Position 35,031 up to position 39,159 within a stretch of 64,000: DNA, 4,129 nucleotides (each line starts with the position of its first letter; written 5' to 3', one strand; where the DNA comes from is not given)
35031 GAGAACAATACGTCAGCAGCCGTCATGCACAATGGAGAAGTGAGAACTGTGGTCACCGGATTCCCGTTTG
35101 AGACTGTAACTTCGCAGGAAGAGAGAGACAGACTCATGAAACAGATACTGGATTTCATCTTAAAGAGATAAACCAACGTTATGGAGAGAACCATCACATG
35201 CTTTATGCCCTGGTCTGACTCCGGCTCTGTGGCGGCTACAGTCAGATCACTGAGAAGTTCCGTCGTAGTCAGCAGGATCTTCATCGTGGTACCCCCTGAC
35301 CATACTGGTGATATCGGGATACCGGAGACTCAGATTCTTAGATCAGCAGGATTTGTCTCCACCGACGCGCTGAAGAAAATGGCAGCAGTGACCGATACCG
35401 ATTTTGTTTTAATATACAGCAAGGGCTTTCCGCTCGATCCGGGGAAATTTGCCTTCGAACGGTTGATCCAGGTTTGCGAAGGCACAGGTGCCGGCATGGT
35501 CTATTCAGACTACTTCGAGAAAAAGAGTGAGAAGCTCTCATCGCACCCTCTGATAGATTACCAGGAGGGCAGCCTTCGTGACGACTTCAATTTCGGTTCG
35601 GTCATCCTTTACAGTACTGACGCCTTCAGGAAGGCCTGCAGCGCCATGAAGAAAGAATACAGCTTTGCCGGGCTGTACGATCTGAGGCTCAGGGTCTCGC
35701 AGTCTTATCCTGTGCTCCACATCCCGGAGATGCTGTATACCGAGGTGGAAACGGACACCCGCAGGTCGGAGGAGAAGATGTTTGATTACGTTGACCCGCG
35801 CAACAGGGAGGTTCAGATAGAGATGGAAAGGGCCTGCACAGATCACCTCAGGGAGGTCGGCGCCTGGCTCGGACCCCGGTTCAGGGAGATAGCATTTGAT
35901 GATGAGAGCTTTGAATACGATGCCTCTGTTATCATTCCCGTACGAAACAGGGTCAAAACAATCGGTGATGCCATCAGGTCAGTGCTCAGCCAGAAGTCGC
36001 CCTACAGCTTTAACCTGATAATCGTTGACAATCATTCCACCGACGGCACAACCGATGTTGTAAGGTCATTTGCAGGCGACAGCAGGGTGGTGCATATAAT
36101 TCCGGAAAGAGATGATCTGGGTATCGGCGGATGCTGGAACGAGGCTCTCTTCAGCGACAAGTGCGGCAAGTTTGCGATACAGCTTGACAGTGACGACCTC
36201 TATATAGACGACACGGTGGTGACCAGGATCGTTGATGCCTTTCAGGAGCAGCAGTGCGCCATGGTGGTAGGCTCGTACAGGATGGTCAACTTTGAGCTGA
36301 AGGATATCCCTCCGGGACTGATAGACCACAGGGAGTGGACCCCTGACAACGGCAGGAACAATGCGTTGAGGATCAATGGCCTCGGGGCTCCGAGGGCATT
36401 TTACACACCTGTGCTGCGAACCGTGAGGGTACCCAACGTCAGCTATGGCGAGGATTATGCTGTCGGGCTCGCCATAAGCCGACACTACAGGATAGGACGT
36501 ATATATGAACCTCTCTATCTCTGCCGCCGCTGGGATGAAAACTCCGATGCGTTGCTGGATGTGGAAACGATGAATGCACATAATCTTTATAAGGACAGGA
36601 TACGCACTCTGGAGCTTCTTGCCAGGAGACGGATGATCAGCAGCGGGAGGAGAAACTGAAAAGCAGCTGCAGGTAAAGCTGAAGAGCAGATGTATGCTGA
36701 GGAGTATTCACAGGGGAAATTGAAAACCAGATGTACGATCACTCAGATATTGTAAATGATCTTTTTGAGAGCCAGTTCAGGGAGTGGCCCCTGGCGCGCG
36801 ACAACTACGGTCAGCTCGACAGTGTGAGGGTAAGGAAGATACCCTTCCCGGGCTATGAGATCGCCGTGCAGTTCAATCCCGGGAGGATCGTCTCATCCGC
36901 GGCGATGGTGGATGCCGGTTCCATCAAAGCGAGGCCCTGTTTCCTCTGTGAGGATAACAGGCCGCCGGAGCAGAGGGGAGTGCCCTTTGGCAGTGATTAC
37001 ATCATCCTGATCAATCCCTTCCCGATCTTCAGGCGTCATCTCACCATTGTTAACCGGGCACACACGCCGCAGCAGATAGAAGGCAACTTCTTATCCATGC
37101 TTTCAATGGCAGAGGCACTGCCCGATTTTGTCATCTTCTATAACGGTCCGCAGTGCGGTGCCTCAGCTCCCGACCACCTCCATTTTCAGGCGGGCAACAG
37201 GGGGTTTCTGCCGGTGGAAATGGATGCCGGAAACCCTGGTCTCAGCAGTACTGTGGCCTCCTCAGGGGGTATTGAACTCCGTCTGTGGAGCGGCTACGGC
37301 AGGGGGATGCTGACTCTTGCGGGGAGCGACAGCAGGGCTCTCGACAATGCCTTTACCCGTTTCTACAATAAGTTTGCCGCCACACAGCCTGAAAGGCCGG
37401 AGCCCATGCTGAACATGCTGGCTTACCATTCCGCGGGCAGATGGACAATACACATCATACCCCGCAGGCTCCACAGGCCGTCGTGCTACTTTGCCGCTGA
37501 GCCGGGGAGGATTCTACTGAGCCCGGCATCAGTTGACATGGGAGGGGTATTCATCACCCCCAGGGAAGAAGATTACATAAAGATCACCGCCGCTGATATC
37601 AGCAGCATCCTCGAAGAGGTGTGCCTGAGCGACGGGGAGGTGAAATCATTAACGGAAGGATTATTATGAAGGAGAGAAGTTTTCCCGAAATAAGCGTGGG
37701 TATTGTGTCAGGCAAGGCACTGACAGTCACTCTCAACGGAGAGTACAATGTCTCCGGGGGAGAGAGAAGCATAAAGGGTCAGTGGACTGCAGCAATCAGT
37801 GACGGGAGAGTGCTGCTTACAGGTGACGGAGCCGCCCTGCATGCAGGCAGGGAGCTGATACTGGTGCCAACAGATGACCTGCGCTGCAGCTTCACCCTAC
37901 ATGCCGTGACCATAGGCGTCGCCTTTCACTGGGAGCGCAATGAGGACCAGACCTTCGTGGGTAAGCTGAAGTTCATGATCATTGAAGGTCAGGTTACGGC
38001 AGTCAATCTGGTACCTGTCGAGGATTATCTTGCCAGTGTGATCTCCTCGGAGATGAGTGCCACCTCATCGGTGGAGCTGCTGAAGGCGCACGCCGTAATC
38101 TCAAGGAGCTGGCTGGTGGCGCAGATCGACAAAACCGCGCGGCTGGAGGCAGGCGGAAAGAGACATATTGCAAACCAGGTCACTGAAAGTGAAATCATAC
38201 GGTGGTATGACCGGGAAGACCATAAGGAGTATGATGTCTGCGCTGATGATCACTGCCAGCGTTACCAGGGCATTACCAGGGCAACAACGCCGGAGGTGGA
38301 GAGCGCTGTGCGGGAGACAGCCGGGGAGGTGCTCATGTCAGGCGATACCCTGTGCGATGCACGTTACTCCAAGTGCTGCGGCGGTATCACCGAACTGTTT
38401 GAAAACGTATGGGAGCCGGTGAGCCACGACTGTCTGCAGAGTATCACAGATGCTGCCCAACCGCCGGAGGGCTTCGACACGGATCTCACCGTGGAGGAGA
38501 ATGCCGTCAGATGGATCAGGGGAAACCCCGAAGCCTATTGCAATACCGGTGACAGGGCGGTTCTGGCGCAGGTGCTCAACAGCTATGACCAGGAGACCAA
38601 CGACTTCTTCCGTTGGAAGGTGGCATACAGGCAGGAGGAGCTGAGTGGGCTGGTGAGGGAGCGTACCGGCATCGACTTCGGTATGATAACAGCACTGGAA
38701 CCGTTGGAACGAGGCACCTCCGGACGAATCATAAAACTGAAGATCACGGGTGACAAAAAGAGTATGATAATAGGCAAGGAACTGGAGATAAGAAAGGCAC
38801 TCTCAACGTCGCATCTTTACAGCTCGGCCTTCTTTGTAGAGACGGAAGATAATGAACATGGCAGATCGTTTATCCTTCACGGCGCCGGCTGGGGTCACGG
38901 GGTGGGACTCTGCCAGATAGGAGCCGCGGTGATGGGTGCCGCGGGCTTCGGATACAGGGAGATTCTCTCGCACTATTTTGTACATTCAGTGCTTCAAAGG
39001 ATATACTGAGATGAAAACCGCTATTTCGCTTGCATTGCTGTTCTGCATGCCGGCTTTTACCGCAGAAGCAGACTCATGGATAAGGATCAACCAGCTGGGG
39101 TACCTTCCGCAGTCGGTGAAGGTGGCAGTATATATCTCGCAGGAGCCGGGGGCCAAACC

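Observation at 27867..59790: About 32 kb of peptidoglycan/MurNAc salvage genes tied to a SusC/SusD importer: a candidate peptidoglycan utilisation locus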

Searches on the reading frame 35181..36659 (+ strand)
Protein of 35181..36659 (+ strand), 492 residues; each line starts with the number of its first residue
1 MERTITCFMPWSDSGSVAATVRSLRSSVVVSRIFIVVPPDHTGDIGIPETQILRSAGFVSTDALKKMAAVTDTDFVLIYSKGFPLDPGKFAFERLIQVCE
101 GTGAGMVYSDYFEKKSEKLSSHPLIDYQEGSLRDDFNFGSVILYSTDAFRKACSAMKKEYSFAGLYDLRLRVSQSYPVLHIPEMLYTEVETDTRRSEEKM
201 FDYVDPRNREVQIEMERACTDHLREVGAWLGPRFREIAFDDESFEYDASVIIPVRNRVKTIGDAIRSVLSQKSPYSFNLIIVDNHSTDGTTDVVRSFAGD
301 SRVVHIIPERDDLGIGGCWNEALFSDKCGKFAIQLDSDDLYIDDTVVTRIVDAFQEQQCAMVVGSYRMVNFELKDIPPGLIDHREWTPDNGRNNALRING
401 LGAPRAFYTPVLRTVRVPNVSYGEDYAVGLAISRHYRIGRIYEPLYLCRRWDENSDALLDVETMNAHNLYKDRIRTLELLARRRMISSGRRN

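Call 3: search_protein_families(library=pfam, proteins=[window:35181-36659:+], max_evalue=0.001)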
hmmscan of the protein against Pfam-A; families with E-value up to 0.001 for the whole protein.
window:35181-36659:+ (492 aa): 2 families
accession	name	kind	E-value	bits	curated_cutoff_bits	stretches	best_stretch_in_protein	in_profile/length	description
PF00535.33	Glycos_transf_2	-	6.2e-20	72.2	23.3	1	249-382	1-131/168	Glycosyl transferase family 2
PF10111.15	Glyco_tranf_2_2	-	0.00018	21.5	27.3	1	249-346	1-99/276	Glycosyltransferase like family 2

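Call 5: search_protein_families(library=ncbifam, proteins=[window:35181-36659:+], max_evalue=0.001)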
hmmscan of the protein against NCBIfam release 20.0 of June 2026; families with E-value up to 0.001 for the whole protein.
window:35181-36659:+ (492 aa): 16 families
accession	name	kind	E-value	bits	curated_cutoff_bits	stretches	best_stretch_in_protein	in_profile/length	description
NF047683.1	TeichurnBiosyTuaG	equivalog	3.4e-13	49.8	400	1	248-371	8-128/252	teichuronic acid biosynthesis protein TuaG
TIGR03469.1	HpnB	hypoth_equivalog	1.1e-10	41.1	379.25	1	249-302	47-100/386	hopene-associated glycosyltransferase HpnB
NF053739.1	GlytfEpsEBac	equivalog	3.3e-09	36.1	450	1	249-372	4-124/265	glycosyltransferase EpsE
NF050050.1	ProtGlycPglI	equivalog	3.6e-09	36.4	500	1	249-350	5-105/306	GalNAc(5)-diNAcBac-PP-undecaprenol beta-1,3-glucosyltransferase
TIGR03111.1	glyc2_xrt_Gpos1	hypoth_equivalog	3.9e-08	32.5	363.95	1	249-358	52-161/439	TIGR03111 family XrtG-associated glycosyltransferase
NF010496.0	PRK13915.1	equivalog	1.2e-07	31.2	262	1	247-367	32-156/307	glucosyl-3-phosphoglycerate synthase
TIGR03937.1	PgaC_IcaA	equivalog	4.7e-07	29.1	422.3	1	248-368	47-165/407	poly-beta-1,6-N-acetyl-D-glucosamine synthase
NF007482.0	PRK10073.1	equivalog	7.5e-07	28.4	423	1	248-353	8-109/334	glycosyltransferase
TIGR04283.1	glyco_like_mftF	equivalog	3.8e-06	26.6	182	1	249-300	2-51/221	TIGR04283 family arsenosugar biosynthesis glycosyltransferase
TIGR04009.1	wcaE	equivalog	6.4e-06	25.6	369.2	1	268-365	25-118/248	colanic acid biosynthesis glycosyltransferase WcaE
NF041875.1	EPS_EpsD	equivalog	1.5e-05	24.6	370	1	249-365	2-115/325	exopolysaccharide biosynthesis glycosyltransferase EpsD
TIGR03965.1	mycofact_glyco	equivalog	6.7e-05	21.9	280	1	243-338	72-164/467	mycofactocin biosynthesis glycosyltransferase MftF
NF045692.1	OglycostaseCruG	equivalog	0.00022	20.3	600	1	248-307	43-101/386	2'-O-glycosyltransferase CruG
NF038302.1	EPS_HpsE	equivalog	0.00037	19.6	300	1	247-366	2-123/307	hormogonium polysaccharide biosynthesis glycosyltransferase HpsE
TIGR04182.1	glyco_TIGR04182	equivalog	0.00045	19.7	325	1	248-371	2-113/293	S-layer glycoprotein N-glycosyltransferase AglJ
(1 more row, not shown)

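Call 50: search_protein_families(library=pfam, proteins=[window:35181-36659:+], max_evalue=10)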
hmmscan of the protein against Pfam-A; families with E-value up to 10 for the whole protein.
window:35181-36659:+ (492 aa): 3 families
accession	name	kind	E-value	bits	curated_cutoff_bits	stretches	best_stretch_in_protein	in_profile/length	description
PF00535.33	Glycos_transf_2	-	6.2e-20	72.2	23.3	1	249-382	1-131/168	Glycosyl transferase family 2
PF10111.15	Glyco_tranf_2_2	-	0.00018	21.5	27.3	1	249-346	1-99/276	Glycosyltransferase like family 2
PF13704.12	Glyco_tranf_2_4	-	0.035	15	27.5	1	278-348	21-91/98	Glycosyl transferase family 2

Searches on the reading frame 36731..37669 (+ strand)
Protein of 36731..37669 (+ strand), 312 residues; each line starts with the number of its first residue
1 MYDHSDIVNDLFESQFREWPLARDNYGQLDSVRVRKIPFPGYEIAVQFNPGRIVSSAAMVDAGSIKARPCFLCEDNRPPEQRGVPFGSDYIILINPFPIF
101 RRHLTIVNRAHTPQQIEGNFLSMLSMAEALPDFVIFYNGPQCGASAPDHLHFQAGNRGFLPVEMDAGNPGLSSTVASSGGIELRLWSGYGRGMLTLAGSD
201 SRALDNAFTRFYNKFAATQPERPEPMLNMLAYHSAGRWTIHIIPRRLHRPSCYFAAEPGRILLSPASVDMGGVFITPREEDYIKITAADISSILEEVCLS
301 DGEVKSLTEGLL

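Call 3: search_protein_families(library=pfam, proteins=[window:36731-37669:+], max_evalue=0.001)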
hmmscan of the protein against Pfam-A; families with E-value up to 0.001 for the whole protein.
window:36731-37669:+ (312 aa): 2 families
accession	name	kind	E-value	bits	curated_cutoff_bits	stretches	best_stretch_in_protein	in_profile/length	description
PF16269.10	DUF4922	-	5e-62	208.6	23.6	1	11-156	1-146/146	Domain of unknown function (DUF4922)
PF19327.4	Ap4A_phos_N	-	1.6e-05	24.9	23.1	1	88-154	89-157/177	Ap4A phosphorylase N-terminal domain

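Call 5: search_protein_families(library=ncbifam, proteins=[window:36731-37669:+], max_evalue=0.001)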
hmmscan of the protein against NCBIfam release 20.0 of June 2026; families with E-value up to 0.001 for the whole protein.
window:36731-37669:+ (312 aa): 2 families
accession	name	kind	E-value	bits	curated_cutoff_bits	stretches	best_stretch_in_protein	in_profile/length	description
TIGR01239.1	galT_2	equivalog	0.00071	18.8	650.15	1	90-163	204-279/489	UDP-glucose--hexose-1-phosphate uridylyltransferase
NF003633.0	PRK05270.2-2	subfamily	0.00074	18.8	721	0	95-159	213-280/497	UDP-glucose--hexose-1-phosphate uridylyltransferase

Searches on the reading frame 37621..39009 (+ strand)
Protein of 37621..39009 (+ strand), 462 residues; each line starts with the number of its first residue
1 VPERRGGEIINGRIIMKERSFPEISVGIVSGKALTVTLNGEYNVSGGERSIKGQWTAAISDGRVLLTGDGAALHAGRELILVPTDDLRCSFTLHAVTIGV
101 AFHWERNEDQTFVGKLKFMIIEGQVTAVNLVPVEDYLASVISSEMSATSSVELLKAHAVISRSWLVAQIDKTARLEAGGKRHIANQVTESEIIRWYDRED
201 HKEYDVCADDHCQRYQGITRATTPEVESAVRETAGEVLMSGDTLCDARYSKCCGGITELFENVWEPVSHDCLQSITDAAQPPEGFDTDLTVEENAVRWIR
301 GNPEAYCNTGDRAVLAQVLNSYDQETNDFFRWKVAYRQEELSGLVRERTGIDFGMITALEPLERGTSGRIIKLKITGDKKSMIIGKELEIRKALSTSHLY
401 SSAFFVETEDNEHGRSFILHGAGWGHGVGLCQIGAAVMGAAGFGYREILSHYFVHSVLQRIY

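Call 3: search_protein_families(library=pfam, proteins=[window:37621-39009:+], max_evalue=0.001)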
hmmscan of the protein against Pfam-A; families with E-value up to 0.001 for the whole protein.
window:37621-39009:+ (462 aa): 1 family
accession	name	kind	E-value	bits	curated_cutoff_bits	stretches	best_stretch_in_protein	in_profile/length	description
PF08486.15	SpoIID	-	1.7e-24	86.7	23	1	123-239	3-96/97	Stage II sporulation protein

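Call 5: search_protein_families(library=ncbifam, proteins=[window:37621-39009:+], max_evalue=0.001)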
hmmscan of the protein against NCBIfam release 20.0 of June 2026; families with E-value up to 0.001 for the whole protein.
window:37621-39009:+ (462 aa): 2 families
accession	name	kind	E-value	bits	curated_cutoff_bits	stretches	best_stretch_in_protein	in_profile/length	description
TIGR02669.1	SpoIID_LytB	domain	2.6e-47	162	83.3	1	126-459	1-269/270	SpoIID/LytB domain-containing protein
TIGR02870.1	spore_II_D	equivalog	5.6e-34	117.8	234.75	2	123-265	64-196/338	stage II sporulation protein D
